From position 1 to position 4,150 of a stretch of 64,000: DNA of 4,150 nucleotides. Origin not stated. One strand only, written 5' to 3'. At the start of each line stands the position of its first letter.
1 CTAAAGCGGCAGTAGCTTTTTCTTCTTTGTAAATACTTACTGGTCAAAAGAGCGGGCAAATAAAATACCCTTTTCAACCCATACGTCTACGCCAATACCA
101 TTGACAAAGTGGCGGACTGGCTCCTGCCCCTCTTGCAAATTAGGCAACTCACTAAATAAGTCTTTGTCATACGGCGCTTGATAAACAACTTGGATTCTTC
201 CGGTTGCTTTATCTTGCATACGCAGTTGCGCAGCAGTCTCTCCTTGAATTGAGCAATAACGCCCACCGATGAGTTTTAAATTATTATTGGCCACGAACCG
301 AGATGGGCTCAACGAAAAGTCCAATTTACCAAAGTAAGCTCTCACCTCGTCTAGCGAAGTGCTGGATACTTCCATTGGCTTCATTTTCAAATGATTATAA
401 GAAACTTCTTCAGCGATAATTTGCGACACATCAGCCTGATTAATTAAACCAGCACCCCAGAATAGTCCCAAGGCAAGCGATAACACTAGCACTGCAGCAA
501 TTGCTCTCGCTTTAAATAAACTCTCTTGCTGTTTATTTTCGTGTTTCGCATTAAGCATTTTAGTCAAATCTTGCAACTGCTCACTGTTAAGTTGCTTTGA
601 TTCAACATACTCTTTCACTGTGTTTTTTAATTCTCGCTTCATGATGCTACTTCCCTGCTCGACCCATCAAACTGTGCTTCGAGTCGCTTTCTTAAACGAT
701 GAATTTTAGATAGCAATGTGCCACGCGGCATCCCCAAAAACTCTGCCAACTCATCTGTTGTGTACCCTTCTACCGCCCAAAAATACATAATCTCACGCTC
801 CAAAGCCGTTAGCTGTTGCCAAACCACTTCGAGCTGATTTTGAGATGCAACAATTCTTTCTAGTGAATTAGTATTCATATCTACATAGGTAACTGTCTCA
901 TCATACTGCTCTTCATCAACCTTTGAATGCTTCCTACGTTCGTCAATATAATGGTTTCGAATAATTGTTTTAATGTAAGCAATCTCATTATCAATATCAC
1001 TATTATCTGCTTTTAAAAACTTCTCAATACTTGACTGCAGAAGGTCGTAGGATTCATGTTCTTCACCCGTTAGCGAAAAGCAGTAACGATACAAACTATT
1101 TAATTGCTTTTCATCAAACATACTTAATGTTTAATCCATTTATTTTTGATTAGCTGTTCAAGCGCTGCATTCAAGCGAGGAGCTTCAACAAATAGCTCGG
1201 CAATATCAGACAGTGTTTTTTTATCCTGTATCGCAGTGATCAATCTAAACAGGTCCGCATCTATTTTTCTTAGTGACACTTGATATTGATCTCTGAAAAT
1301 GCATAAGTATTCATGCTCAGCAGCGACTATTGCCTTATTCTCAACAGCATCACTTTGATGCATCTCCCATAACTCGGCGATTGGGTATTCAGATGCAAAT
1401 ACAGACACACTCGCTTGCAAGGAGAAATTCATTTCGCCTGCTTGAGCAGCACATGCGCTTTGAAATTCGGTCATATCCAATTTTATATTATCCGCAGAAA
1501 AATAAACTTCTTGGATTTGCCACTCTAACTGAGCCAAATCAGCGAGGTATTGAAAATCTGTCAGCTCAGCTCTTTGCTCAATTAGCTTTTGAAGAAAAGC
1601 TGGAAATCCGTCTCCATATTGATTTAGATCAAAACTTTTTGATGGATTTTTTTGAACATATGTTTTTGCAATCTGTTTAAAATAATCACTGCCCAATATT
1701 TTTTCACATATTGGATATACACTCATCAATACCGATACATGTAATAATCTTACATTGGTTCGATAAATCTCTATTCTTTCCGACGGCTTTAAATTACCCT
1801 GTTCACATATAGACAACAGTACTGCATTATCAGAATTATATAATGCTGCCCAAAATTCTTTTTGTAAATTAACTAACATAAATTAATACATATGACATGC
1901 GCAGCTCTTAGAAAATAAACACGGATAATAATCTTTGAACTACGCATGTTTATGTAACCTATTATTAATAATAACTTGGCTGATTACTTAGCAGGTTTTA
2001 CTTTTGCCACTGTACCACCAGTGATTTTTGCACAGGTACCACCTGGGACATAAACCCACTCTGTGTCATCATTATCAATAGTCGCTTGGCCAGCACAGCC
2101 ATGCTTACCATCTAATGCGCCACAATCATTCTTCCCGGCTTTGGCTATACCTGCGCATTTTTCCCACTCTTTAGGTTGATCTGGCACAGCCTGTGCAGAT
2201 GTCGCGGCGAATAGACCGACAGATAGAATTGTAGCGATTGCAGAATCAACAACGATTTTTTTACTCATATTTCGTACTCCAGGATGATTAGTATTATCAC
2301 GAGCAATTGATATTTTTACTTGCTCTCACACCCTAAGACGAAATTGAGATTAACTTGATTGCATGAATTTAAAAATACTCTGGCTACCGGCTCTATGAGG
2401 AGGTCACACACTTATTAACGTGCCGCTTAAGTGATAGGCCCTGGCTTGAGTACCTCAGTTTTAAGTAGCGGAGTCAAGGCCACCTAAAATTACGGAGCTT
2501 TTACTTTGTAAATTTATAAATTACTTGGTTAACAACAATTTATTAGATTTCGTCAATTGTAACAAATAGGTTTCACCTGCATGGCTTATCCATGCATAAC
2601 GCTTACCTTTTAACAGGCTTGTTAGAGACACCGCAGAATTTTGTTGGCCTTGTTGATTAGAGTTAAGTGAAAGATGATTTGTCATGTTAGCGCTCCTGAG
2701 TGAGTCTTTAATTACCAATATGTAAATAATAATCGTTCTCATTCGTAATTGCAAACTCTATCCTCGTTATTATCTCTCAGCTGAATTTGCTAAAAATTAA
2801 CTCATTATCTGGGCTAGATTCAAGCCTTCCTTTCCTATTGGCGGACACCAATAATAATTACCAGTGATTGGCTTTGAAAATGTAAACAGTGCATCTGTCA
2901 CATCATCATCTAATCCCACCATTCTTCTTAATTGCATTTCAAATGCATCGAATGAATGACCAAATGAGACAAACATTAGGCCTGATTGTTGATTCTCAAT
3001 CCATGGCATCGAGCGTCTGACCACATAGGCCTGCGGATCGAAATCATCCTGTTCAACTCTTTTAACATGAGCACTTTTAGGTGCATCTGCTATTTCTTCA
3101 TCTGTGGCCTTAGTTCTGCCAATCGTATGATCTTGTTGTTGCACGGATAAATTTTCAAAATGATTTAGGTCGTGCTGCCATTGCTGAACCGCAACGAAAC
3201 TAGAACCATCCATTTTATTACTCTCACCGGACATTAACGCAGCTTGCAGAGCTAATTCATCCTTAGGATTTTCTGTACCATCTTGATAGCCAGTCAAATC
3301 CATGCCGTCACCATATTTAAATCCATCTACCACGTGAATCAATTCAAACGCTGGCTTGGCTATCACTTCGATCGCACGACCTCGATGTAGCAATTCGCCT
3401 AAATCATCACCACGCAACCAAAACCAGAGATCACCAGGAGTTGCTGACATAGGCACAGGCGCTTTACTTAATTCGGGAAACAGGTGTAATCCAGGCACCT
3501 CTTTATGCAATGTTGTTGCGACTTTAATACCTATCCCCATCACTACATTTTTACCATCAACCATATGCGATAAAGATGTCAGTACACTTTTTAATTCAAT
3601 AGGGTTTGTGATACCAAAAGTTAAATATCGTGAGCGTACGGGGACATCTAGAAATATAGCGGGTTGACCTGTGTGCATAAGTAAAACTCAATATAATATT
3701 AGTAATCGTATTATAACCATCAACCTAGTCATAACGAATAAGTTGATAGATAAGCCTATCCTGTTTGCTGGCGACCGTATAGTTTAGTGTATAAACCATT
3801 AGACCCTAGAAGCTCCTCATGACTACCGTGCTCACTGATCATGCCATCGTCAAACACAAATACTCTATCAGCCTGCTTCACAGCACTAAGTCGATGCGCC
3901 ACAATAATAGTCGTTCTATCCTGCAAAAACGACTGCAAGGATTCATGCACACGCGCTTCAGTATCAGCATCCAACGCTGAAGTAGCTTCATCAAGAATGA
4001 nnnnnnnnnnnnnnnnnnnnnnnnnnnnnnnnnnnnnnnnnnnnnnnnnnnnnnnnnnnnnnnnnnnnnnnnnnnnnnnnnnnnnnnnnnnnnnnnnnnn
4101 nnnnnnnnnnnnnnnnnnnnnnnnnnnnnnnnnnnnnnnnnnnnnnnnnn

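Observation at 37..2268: Bufferin-type (DUF2282) RiPP precursor with DUF2063 partner and ECF sigma/anti-sigma pair, but no MNIO (DUF692) enzyme in the operon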

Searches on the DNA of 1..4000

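Call 40: search_rna_families(source=window, start=1, end=4000, threshold=evalue, max_evalue=1)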
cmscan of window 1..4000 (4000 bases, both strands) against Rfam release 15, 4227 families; matches with E-value up to 1: 0.
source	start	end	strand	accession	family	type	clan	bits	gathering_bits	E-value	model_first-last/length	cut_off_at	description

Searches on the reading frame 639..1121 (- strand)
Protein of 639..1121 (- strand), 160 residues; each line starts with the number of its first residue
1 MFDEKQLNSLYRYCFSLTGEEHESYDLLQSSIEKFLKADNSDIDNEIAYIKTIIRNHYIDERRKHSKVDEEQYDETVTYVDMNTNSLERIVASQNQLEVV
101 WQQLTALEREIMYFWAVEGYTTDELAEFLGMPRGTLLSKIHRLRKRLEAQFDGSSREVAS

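Call 3: search_protein_families(library=pfam, proteins=[window:639-1121:-], max_evalue=0.1)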
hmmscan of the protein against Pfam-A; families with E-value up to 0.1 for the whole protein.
window:639-1121:- (160 aa): 7 families
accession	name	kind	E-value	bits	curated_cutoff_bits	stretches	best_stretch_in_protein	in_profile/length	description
PF08281.18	Sigma70_r4_2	-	5.1e-08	32.9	25.7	1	101-147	8-54/54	Sigma-70, region 4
PF04542.20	Sigma70_r2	-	3e-06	27.4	24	1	7-67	6-70/71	Sigma-70 region 2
PF04545.22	Sigma70_r4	-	0.00011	22.1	24.1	1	102-147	3-48/50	Sigma-70, region 4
PF12728.13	HTH_17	-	0.02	15.6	27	1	120-141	2-23/51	Helix-turn-helix domain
PF20432.4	Xre-like-HTH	-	0.048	14.4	25.8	1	119-148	23-51/63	Antitoxin Xre-like helix-turn-helix domain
PF22233.2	PhyR_sigma-like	-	0.051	13.8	27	0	103-133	3-33/50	Response regulator PhyR, sigma-like domain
PF07638.17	Sigma70_ECF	-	0.052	13.9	21.1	1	82-151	115-183/185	ECF sigma factor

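Call 4: search_protein_families(library=ncbifam, proteins=[window:639-1121:-], max_evalue=0.1)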
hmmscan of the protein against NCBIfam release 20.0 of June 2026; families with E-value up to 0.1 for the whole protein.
window:639-1121:- (160 aa): 70 families (the best 25 are shown)
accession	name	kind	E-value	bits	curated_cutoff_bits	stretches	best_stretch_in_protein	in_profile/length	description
NF009164.0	PRK12511.1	equivalog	3.8e-16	59.1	185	1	6-154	13-162/182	RNA polymerase sigma factor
NF058625.1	sigma_PG0214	equivalog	2.2e-15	56.8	130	1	8-153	15-163/170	GFO_1088 family ECF-type sigma factor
NF007226.0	PRK09644.1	equivalog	1.1e-14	54.9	199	1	7-150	11-156/166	RNA polymerase sigma factor SigM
TIGR02937.1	sigma70-ECF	superfamily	1.1e-13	51.1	42.9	1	4-149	8-163/165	sigma-70 family RNA polymerase sigma factor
TIGR02950.1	SigM_subfam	subfamily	3.6e-13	49.7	147.95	1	7-150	10-157/159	RNA polymerase sigma factor, SigM family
TIGR02983.1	SigE-fam_strep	subfamily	2e-12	47.3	141.55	1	4-151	13-158/162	SigE family RNA polymerase sigma factor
NF007227.0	PRK09645.1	subfamily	1.4e-11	44.6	202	1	8-147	24-166/177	sigma-70 family RNA polymerase sigma factor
NF009198.0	PRK12546.1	equivalog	3e-11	43.4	270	1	6-152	16-162/188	RNA polymerase sigma factor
TIGR02947.1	SigH_actino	hypoth_equivalog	1.2e-10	41.4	251.55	1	7-152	21-180/193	RNA polymerase sigma-70 factor, TIGR02947 family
NF007229.0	PRK09647.1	equivalog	1.2e-10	41.1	265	1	8-154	55-205/220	RNA polymerase sigma factor SigE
NF009169.0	PRK12516.1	equivalog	7e-10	38.6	321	1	7-148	20-161/188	RNA polymerase sigma factor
TIGR02985.1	Sig70_bacteroi1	subfamily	1.6e-09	38.2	126.4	1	7-148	11-159/162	RNA polymerase sigma-70 factor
NF009170.0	PRK12517.1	subfamily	2e-09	37.1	197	1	8-155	34-180/188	RNA polymerase sigma factor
NF009199.0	PRK12547.1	subfamily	7.7e-09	35.2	219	1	7-148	16-157/184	RNA polymerase sigma factor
NF007216.0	PRK09638.1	equivalog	1.1e-08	35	194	1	5-147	26-170/180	RNA polymerase sigma factor SigY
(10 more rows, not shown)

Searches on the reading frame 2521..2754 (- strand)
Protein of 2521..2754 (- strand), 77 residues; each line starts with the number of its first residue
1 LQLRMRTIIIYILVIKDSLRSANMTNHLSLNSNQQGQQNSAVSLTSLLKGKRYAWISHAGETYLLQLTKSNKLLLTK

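Call 3: search_protein_families(library=pfam, proteins=[window:2521-2754:-], max_evalue=0.1)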
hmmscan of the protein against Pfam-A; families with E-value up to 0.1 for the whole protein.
window:2521-2754:- (77 aa): 1 family
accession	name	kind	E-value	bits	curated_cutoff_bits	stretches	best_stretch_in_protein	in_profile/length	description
PF10636.14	hemP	-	6.2e-13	48.8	25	1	42-77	2-37/37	Hemin uptake protein hemP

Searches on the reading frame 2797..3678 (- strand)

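Call 3: search_protein_families(library=pfam, proteins=[window:2797-3678:-], max_evalue=0.1)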
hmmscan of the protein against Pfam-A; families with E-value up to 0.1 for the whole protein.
window:2797-3678:- (293 aa): 3 families
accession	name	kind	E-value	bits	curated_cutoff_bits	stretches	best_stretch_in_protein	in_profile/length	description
PF20628.3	Dyp_perox_C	-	3.5e-39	134.7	20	1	126-281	3-164/166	Dyp-type peroxidase, C-terminal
PF24152.1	DUF7405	-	0.016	14.6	27.1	1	199-258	256-317/347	Family of unknown function (DUF7405)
PF04261.18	Dyp_perox_N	-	0.068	13.6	20.4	0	44-103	66-128/146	Dyp-type peroxidase, N-terminal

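Call 4: search_protein_families(library=ncbifam, proteins=[window:2797-3678:-], max_evalue=0.1)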
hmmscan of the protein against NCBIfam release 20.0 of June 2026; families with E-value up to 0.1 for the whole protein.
window:2797-3678:- (293 aa): 2 families
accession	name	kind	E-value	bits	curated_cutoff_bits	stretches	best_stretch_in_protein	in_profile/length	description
TIGR01413.1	Dyp_perox_fam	superfamily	7.7e-58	196.3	100.5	1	5-283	1-322/323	Dyp-type peroxidase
TIGR01412.1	tat_substr_1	equivalog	1.2e-10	40.9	428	1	67-289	159-415/420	iron uptake transporter deferrochelatase/peroxidase subunit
